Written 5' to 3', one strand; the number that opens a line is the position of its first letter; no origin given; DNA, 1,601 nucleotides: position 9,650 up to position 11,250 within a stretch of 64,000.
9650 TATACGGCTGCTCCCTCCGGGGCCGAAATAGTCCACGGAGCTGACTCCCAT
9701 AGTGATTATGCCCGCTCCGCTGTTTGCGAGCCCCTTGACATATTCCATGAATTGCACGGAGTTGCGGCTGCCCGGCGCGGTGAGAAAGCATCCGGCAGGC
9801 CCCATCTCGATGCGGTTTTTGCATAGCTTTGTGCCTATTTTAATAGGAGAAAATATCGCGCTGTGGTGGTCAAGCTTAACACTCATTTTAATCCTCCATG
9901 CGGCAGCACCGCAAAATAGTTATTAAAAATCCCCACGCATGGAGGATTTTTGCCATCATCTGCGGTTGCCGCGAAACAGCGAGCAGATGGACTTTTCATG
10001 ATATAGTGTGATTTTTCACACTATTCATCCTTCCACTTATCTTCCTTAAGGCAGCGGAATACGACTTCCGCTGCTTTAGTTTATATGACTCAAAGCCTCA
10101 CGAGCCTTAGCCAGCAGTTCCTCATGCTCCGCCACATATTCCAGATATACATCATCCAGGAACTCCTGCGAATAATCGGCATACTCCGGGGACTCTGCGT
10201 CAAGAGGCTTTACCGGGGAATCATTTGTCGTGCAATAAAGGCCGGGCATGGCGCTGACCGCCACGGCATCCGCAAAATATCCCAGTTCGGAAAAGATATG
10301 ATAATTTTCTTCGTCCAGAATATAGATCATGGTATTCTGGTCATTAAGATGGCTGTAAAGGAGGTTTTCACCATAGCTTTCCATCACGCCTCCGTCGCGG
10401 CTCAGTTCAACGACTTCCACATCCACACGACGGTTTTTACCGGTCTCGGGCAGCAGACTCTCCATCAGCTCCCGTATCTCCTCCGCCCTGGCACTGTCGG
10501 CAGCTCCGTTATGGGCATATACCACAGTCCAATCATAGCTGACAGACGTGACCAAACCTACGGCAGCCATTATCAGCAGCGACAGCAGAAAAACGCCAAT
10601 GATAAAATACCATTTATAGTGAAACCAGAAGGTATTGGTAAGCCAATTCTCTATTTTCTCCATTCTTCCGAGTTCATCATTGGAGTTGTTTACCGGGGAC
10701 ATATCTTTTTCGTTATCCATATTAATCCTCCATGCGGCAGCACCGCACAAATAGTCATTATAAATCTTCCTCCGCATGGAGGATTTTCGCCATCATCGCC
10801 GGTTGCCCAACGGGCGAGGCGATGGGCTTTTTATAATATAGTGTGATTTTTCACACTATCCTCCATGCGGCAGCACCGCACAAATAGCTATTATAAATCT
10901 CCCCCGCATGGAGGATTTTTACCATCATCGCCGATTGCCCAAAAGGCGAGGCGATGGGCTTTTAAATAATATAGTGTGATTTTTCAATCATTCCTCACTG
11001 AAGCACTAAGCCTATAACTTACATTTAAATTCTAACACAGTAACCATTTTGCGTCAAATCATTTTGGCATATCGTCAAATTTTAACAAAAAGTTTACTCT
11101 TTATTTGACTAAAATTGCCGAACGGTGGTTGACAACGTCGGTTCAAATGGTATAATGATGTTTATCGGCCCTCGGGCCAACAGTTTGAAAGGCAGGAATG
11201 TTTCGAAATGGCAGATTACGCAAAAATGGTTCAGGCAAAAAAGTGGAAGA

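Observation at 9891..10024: Structured ~134-bp repeat family (7 copies in the window), each gene-proximal copy abutting a minus-strand start codon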

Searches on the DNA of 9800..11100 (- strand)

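Call 18: search_rna_families(source=window, start=9800, end=11100, threshold=evalue, max_evalue=10)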
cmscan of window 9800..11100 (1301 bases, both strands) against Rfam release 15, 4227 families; matches with E-value up to 10: 4.
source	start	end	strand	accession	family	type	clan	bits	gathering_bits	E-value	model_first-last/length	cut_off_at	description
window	10791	10926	+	RF02110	DLEU2_6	Gene; lncRNA;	-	18.5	60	1.3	1-135/135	no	Deleted in lymphocytic leukemia 2 conserved region 6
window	10867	10934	-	RF00159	snoZ168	Gene; snRNA; snoRNA; CD-box;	-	15.3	36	8.2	1-82/82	no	Small nucleolar RNA Z168/Z174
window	10704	10781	-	RF01815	rpsB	Gene; sRNA;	-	14.7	40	4.2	1-132/132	no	rpsB sRNA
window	10140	10161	-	RF02111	IS009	Gene;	-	11.9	117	5.3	97-118/199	no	IS009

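Call 41: build_rna_model(alignment_id=A2, structure=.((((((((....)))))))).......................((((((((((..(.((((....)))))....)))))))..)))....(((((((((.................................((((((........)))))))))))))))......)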
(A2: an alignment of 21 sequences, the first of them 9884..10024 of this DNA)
Model R1 built from alignment A2 (21 sequences, 168 columns); structure: as given.
model positions 141; base pairs 37; branch points 2; effective number of sequences 1.57; information 0.59 bits per position. Calibrated on 0.2 Mb of random sequence (short: E-values are rough).
structure used (alignment columns):
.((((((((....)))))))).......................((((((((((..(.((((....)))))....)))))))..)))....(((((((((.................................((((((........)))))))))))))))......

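Call 42: search_with_rna_model(model_id=R1, sources=[window, L001, L002, L003, L004, L005, L006, L007, L008, L009, L010, L011, L012, L013, L014, L015, L016, L017, L018, L019, L020, L021, L022, L024, L025, L026, L027, L028, L029, L030, L031, L032, L033, L034, L035, L036, L038, L039], max_evalue=1, make_alignment=true)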
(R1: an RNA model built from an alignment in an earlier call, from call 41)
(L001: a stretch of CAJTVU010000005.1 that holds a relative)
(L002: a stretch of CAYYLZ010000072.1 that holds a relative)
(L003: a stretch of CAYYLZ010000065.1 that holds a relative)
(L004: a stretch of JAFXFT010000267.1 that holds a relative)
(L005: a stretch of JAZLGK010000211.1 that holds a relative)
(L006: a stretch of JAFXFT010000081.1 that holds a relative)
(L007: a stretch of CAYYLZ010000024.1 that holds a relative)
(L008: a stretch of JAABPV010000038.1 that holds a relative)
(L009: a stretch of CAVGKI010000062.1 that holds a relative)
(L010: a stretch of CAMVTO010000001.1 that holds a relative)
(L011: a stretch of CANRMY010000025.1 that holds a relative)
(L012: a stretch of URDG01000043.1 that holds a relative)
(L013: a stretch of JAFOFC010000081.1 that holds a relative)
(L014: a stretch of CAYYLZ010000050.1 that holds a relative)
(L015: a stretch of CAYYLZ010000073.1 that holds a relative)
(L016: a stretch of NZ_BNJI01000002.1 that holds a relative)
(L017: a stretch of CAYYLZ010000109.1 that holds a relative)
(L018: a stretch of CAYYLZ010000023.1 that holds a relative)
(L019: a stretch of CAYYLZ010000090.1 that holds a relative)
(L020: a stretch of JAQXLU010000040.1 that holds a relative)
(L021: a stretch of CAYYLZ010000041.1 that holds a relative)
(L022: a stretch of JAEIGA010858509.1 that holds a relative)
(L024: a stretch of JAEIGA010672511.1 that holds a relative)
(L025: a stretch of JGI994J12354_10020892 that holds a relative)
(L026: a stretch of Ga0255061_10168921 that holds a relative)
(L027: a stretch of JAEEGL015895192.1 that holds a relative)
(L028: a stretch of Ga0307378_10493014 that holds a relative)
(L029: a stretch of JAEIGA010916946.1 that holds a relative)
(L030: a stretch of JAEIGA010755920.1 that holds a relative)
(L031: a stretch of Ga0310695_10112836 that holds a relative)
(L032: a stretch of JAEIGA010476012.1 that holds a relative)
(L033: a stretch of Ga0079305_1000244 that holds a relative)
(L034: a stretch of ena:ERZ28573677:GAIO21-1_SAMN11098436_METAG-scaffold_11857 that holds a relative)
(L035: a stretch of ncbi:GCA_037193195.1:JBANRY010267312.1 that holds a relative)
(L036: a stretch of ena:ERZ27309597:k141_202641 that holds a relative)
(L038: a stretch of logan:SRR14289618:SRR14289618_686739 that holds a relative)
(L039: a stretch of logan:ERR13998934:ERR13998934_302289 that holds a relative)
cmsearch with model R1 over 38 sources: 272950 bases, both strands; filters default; matches with E-value up to 1: 60.
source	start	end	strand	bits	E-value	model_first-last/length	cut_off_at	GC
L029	1199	1339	-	161.6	1.8e-32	1-141/141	no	0.45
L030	1295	1435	-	161.1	2.2e-32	1-141/141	no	0.45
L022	518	659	-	159.1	5.9e-32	1-141/141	no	0.44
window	62969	63109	-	155.2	4.2e-31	1-141/141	no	0.45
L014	7113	7253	+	155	4.5e-31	1-141/141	no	0.41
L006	943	1082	-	153.9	7.8e-31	1-141/141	no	0.43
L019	6717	6866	+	153.9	7.8e-31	1-141/141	no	0.46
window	10718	10858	-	153.2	1.1e-30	1-141/141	no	0.46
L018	6816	6956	-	151.8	2.2e-30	1-141/141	no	0.45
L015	1759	1899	+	151.5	2.6e-30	1-141/141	no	0.44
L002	3064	3205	+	151.4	2.7e-30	1-141/141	no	0.42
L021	624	766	-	151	3.3e-30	1-141/141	no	0.46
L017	4052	4190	+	148.4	1.2e-29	1-141/141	no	0.44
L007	7258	7398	+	147.2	2.2e-29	1-141/141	no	0.46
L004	392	531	+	144.4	8.7e-29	1-141/141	no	0.42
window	9884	10023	-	142.7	2.1e-28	1-141/141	no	0.44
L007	2040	2179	-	139.9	8.3e-28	1-141/141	no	0.44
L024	113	253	-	139.4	1.1e-27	1-141/141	no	0.44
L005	2988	3129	+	133.2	2.3e-26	1-141/141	no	0.48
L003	7367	7509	+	126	8.2e-25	1-141/141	no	0.49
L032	80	220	+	122.7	4.3e-24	1-141/141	no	0.44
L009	1326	1472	-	121.1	9.2e-24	1-141/141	no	0.48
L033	77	224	-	105.2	2.5e-20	1-141/141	no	0.44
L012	6672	6814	+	99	5.5e-19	1-141/141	no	0.47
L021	5943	6023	+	76.1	4.7e-14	1-141/141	no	0.46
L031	151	291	+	72.3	3.1e-13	1-141/141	no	0.45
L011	4497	4630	+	71.2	5.5e-13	1-141/141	no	0.43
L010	1316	1465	+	60.8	9.6e-11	1-141/141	no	0.49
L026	985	1118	-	58.5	3e-10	5-141/141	5'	0.45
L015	1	42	+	37.7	9.1e-06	100-141/141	5'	0.43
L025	2522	2658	+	36.7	1.5e-05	1-141/141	no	0.47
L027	11369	11505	+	33.1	8.7e-05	1-141/141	no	0.6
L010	3671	3781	-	27.3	0.0016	1-141/141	no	0.5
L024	234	341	+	23.6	0.0099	1-141/141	no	0.43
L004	460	587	-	23.5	0.01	1-141/141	no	0.38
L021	589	695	+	21.7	0.025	1-141/141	no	0.42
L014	7182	7317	-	19.6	0.073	1-141/141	no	0.43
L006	879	1014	+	19.3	0.084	1-141/141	no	0.43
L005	3058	3178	-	18.7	0.11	1-141/141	no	0.45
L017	4120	4224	-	18.7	0.11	1-141/141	no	0.47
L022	493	589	+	18.1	0.15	1-141/141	no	0.35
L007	1965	2111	+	17.8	0.17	1-141/141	no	0.37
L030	1255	1366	+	17.3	0.22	1-141/141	no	0.43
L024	77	184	+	17.1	0.24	1-141/141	no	0.44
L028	974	1080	+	16.1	0.41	1-141/141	no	0.54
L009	1304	1399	+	16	0.43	1-141/141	no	0.44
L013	4507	4612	+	16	0.43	1-141/141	no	0.49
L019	6672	6736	-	15.3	0.59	1-141/141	no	0.31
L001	973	1054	-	15.2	0.64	1-141/141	no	0.49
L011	4563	4624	-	15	0.71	76-135/141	no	0.45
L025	2590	2681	-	14.9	0.73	1-141/141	no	0.39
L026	919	1053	+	14.5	0.9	1-141/141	no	0.44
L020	4742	4844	+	14.5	0.91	1-141/141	no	0.53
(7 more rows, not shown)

Alignment A4: 60 matches aligned to the model, 288 columns, each read 5' to 3' on its own strand. Consensus structure (alignment columns), stored with it:
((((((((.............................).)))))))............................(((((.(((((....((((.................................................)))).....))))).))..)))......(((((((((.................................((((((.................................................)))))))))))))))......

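Call 43: search_with_rna_model(model_id=R1, sources=[window, L002, L003, L004, L005, L006, L007, L009, L010, L011, L012, L014, L015, L017, L018, L019, L021, L022, L024, L025, L026, L027, L029, L030, L031, L032, L033], max_evalue=0.0001, make_alignment=true)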
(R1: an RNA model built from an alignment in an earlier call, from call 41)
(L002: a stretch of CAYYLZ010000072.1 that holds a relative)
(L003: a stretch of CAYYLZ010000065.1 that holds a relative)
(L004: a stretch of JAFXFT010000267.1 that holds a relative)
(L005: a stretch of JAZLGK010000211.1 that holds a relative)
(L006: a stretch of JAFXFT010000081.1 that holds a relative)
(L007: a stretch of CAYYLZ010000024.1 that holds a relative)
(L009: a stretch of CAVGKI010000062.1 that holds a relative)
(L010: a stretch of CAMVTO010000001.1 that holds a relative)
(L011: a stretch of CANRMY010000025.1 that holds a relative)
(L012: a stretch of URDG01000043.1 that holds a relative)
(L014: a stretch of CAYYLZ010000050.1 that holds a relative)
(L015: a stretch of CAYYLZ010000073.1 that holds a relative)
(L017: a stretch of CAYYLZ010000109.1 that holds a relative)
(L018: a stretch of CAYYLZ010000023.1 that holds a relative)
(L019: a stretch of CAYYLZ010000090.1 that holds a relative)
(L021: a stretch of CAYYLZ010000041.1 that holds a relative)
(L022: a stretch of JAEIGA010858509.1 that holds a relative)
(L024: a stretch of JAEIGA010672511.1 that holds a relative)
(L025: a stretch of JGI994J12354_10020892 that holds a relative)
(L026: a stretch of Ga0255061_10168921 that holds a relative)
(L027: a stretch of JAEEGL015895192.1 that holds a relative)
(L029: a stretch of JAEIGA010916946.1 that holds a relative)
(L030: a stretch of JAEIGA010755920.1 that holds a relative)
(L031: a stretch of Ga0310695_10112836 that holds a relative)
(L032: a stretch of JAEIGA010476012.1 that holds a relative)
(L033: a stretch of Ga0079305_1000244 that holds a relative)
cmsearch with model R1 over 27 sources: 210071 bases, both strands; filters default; matches with E-value up to 0.0001: 35.
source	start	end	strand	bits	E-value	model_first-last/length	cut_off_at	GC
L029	1199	1339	-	161.6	1.4e-32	1-141/141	no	0.45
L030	1295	1435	-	161.1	1.7e-32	1-141/141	no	0.45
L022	518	659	-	159.1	4.5e-32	1-141/141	no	0.44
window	62969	63109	-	155.2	3.2e-31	1-141/141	no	0.45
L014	7113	7253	+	155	3.5e-31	1-141/141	no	0.41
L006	943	1082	-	153.9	6e-31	1-141/141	no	0.43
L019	6717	6866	+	153.9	6e-31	1-141/141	no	0.46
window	10718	10858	-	153.2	8.7e-31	1-141/141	no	0.46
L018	6816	6956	-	151.8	1.7e-30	1-141/141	no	0.45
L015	1759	1899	+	151.5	2e-30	1-141/141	no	0.44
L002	3064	3205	+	151.4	2.1e-30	1-141/141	no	0.42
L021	624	766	-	151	2.5e-30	1-141/141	no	0.46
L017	4052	4190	+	148.4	9.4e-30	1-141/141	no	0.44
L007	7258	7398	+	147.2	1.7e-29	1-141/141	no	0.46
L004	392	531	+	144.4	6.7e-29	1-141/141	no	0.42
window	9884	10023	-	142.7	1.6e-28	1-141/141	no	0.44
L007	2040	2179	-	139.9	6.4e-28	1-141/141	no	0.44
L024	113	253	-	139.4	8.3e-28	1-141/141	no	0.44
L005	2988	3129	+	133.2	1.8e-26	1-141/141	no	0.48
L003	7367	7509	+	126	6.3e-25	1-141/141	no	0.49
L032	80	220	+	122.7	3.3e-24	1-141/141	no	0.44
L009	1326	1472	-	121.1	7.1e-24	1-141/141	no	0.48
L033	77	224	-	105.2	1.9e-20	1-141/141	no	0.44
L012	6672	6814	+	99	4.2e-19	1-141/141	no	0.47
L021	5943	6023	+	76.1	3.6e-14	1-141/141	no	0.46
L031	151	291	+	72.3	2.4e-13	1-141/141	no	0.45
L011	4497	4630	+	71.2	4.2e-13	1-141/141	no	0.43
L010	1316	1465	+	60.8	7.4e-11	1-141/141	no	0.49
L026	985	1118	-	58.5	2.3e-10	5-141/141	5'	0.45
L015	1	42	+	37.7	7e-06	100-141/141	5'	0.43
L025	2522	2658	+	36.7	1.1e-05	1-141/141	no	0.47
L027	11369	11505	+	33.1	6.7e-05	1-141/141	no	0.6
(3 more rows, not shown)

Alignment A5: 35 matches aligned to the model, 207 columns, each read 5' to 3' on its own strand. Consensus structure (alignment columns), stored with it:
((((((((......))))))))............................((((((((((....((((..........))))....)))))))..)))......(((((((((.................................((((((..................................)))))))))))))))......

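Call 56: search_dna_similar(query=window:10718-10859:-, collection=plasmids, mode=distant, max_evalue=0.01)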
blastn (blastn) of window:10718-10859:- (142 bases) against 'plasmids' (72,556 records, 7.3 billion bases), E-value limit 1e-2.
No match.

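Call 57: search_dna_similar(query=window:10718-10859:-, collection=phages, mode=distant, max_evalue=0.01)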
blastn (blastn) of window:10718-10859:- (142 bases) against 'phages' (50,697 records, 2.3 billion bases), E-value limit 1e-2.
No match.

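Call 67: search_with_rna_model(model_id=R1, sources=[L034, L035, L036, L037, L038, L039, L040, L041, L042, L043, L044, L045, L046], max_evalue=0.1)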
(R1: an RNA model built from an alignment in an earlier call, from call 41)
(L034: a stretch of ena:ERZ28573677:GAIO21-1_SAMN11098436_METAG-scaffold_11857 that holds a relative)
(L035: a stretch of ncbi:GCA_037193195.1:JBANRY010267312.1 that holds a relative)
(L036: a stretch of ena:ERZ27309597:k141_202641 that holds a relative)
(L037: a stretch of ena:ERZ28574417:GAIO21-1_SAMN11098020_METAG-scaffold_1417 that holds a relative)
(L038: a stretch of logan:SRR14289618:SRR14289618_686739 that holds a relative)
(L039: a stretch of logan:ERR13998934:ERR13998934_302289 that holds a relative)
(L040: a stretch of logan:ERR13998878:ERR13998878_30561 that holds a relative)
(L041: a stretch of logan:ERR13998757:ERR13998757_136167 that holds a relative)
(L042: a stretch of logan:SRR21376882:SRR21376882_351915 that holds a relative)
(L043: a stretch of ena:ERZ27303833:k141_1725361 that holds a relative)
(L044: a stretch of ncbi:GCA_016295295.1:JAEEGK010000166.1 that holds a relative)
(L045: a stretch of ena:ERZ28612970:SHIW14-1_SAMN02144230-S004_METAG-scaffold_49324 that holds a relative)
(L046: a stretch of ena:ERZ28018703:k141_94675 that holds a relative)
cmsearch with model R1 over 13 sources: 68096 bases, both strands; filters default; matches with E-value up to 0.1: 1.
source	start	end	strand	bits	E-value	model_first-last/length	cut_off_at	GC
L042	996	1082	+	75.4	1.6e-14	1-89/141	3'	0.49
